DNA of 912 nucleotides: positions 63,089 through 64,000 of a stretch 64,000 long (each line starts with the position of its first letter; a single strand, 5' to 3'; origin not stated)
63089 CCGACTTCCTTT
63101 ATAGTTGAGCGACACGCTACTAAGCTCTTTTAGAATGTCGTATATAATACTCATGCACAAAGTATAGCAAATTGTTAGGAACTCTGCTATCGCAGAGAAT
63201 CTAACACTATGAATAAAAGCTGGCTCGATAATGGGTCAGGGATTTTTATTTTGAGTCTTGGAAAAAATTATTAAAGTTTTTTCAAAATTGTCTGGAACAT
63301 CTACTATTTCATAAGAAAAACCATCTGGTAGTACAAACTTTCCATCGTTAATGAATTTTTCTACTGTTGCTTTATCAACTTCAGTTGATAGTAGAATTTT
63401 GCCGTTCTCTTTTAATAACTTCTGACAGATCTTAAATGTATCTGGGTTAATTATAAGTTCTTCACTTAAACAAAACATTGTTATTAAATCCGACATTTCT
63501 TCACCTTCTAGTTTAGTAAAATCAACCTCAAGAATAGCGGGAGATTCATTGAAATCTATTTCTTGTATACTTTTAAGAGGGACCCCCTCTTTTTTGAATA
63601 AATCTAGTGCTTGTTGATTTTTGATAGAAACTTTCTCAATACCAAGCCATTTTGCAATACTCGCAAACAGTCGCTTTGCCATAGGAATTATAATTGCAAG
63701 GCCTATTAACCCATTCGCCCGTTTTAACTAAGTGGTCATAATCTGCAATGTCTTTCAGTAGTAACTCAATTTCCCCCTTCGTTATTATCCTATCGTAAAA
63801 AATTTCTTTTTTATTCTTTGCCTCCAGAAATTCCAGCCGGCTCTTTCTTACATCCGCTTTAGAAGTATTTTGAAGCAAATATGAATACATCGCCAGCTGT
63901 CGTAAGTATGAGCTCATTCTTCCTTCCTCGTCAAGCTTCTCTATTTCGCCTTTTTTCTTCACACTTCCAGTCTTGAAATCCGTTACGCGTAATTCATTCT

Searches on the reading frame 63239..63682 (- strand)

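Call 32: search_protein_families(library=pfam, proteins=[window:63239-63682:-], max_evalue=0.01)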
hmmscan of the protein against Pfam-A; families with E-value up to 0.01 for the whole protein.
window:63239-63682:- (148 aa): 1 family
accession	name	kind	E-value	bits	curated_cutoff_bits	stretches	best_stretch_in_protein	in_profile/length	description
PF08244.19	Glyco_hydro_32C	-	0.003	18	21.9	1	92-118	101-127/158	Glycosyl hydrolases family 32 C terminal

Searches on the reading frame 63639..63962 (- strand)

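Call 32: search_protein_families(library=pfam, proteins=[window:63639-63962:-], max_evalue=0.01)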
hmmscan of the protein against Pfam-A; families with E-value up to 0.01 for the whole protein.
window:63639-63962:- (108 aa): 1 family
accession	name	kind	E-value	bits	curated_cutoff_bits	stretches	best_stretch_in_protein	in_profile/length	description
PF12705.13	PDDEXK_1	-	0.005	17.3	22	1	15-106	155-243/247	PD-(D/E)XK nuclease superfamily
